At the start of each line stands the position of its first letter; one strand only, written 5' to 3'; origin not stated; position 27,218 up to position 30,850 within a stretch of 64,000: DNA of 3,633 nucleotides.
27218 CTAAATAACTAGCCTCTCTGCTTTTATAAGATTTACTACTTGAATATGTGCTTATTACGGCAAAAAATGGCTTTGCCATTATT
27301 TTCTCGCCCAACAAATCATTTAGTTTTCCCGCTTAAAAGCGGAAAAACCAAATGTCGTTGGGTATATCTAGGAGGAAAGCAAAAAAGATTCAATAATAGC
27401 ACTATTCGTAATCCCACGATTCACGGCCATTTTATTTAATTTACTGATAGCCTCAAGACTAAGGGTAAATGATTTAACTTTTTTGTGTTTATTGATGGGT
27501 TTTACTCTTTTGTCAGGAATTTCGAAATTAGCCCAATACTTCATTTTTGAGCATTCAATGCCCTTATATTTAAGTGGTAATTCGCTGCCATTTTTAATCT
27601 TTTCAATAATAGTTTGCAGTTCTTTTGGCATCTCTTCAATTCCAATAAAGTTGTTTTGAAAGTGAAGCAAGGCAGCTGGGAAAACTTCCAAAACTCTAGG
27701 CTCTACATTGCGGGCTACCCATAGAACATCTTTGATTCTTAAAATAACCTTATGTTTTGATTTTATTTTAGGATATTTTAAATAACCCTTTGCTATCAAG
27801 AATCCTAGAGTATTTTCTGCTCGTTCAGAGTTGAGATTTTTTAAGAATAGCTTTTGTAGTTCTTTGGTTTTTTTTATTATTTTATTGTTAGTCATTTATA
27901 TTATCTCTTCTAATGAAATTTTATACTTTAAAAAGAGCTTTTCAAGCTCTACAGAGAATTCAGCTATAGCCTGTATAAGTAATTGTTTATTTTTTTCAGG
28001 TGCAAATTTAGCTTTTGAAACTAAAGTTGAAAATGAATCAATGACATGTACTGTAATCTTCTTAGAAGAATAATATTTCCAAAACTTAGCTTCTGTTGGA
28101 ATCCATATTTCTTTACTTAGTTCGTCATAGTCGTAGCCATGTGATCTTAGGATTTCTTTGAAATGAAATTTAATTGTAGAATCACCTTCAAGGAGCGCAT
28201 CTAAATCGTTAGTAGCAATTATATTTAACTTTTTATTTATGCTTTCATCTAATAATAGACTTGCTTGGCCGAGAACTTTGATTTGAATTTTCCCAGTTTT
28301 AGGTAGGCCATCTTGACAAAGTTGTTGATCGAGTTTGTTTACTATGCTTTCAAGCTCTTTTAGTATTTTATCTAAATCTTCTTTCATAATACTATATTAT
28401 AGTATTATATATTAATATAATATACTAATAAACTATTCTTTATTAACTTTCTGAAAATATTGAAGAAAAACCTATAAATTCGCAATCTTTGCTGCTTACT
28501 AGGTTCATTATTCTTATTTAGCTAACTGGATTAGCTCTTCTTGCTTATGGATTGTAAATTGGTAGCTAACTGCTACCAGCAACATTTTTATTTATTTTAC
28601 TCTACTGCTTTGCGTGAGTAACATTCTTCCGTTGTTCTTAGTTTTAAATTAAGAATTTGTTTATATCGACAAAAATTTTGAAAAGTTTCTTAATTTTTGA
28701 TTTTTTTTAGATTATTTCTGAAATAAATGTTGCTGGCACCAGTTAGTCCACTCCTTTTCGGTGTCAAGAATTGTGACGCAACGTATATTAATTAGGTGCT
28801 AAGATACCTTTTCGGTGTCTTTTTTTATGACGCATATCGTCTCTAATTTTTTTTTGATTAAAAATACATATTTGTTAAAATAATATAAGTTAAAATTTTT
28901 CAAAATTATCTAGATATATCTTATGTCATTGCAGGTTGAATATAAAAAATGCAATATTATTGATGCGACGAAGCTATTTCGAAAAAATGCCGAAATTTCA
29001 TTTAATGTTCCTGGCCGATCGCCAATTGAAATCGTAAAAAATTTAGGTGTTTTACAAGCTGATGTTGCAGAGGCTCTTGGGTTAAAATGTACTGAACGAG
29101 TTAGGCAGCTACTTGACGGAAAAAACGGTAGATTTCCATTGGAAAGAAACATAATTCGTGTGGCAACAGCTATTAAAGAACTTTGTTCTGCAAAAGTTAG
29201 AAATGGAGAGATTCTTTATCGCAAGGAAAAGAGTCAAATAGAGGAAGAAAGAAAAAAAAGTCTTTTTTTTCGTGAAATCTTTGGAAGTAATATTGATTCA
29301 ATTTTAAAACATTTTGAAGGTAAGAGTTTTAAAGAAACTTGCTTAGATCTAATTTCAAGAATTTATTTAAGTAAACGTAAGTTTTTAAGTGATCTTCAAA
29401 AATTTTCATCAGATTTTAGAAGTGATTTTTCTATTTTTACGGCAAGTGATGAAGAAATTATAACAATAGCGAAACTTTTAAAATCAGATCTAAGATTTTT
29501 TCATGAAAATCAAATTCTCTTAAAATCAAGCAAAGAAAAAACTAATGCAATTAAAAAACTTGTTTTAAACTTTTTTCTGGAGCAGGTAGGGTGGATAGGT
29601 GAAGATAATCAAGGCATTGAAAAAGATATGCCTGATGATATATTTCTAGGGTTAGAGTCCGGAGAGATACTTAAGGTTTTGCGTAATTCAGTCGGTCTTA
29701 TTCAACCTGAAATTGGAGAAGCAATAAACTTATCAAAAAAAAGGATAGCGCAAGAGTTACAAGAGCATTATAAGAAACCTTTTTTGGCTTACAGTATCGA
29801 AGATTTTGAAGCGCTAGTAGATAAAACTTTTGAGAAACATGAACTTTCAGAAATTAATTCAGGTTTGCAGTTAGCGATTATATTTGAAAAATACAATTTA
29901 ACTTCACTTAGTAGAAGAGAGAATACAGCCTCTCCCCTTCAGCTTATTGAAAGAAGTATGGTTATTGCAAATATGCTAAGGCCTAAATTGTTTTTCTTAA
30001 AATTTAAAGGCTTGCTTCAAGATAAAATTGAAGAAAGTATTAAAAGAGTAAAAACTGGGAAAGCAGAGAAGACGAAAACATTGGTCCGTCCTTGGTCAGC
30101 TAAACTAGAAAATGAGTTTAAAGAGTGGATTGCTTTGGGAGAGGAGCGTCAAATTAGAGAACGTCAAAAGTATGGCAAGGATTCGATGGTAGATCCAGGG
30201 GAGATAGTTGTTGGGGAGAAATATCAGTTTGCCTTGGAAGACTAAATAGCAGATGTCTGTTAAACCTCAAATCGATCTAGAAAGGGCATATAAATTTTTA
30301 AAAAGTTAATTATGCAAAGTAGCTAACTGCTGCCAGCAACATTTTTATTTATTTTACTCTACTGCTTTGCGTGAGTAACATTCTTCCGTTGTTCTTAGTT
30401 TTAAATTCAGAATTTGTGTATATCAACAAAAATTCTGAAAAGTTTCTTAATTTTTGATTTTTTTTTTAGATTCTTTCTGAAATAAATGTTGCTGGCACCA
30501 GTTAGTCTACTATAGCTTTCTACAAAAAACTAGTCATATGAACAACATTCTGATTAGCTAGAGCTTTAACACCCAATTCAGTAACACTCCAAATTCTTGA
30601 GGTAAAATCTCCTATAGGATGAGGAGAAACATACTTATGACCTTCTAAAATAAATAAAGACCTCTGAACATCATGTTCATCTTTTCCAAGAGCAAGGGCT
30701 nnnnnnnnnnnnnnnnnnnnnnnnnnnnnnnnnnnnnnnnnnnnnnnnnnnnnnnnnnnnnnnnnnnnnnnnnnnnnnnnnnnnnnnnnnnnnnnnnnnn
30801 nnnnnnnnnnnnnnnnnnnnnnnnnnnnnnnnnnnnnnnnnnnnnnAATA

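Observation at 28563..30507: Two ~190-bp MITE copies in direct orientation bracket a single 440-aa double-HTH gene (composite-transposon-like cassette)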

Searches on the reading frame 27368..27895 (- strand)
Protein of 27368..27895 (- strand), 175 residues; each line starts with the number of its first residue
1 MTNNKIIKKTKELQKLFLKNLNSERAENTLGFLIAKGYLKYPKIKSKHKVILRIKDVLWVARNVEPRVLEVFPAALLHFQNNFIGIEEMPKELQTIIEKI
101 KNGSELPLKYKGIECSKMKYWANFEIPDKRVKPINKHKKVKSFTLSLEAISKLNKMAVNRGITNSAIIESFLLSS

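Call 9: search_protein_families(library=pfam, proteins=[window:27368-27895:-], max_evalue=0.1)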
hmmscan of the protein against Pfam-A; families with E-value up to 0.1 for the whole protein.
window:27368-27895:- (175 aa): 0 families

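Call 28: search_protein_families(library=phrogs, proteins=[window:27368-27895:-], max_evalue=1)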
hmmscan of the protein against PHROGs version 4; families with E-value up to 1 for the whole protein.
window:27368-27895:- (175 aa): 3 families
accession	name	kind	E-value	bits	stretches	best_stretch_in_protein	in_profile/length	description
phrog_7325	-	transcription regulation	0.0064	17.6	1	106-170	32-88/151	CopG-like transcriptional repressor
phrog_3887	-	transcription regulation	0.027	15.2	1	139-169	19-49/61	transcriptional regulator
phrog_34286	-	unknown function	0.12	12.7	1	4-48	89-133/313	-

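Call 44: search_protein_families(library=padloc, proteins=[window:27368-27895:-], max_evalue=1)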
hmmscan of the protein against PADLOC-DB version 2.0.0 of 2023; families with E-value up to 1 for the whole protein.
window:27368-27895:- (175 aa): 0 families

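Call 45: search_protein_families(library=ncbifam, proteins=[window:27368-27895:-], max_evalue=1)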
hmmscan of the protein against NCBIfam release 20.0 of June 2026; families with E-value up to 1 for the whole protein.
window:27368-27895:- (175 aa): 1 family
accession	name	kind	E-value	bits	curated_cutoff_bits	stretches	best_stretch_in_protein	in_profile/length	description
NF047399.1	BrnA_antitoxin_add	equivalog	0.13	12.5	60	1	132-172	27-66/70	type II toxin-antitoxin system BrnA family antitoxin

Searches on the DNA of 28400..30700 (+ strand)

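Call 22: search_dna_similar(query=window:28555-28760:+, collection=plasmids, mode=distant, max_evalue=0.01)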
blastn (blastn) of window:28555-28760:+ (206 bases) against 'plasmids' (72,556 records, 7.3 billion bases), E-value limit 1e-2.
No match.

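Call 23: search_dna_similar(query=window:28555-28760:+, collection=phages, mode=distant, max_evalue=0.01)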
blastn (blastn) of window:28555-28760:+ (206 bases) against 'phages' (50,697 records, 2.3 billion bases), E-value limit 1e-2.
No match.

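Call 38: search_rna_families(source=window, start=28400, end=30700, threshold=evalue, max_evalue=10)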
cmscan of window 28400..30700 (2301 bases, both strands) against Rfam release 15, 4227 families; matches with E-value up to 10: 7.
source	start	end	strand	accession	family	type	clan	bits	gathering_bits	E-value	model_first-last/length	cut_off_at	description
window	28571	28663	+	RF02846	Ref84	Gene; antisense;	-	26.4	52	1.5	1-87/87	no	Enterococcus sRNA 84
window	28571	28662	+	RF00033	MicF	Gene; antisense;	-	22.6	79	2.8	1-94/94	no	MicF RNA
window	29214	29325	+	RF03531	n00280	Gene; sRNA;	-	22.5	65.2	1.9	1-101/101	no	Clostridioides difficile sRNA included into helicase gene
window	29376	29441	-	RF01586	snoR09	Gene; snRNA; snoRNA; CD-box;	-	21.5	50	6.5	1-84/84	no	small nucleolar RNA snoR09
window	30310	30390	-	RF02183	ST7-OT3_1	Gene; lncRNA;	-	19.5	50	4.3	1-79/79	no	ST7 overlapping transcript 3 conserved region 1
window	28464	28509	-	RF03535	TEG147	Cis-reg;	-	18.8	56.1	2.6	1-60/60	no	Staphylococcus aureus small RNA TEG147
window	30404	30451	+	RF02777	OppA_thermometer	Cis-reg; thermoregulator;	-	11.6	290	4.5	1-304/304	no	OppA 5' UTR thermometer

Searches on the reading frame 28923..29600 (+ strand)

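Call 27: search_protein_families(library=pfam, proteins=[window:28923-29600:+], max_evalue=10)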
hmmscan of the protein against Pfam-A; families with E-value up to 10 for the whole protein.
window:28923-29600:+ (226 aa): 1 family
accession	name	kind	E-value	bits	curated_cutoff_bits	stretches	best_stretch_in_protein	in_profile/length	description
PF09014.16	Sushi_2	-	0.16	12.4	22.1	1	85-118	1-34/88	Beta-2-glycoprotein-1 fifth domain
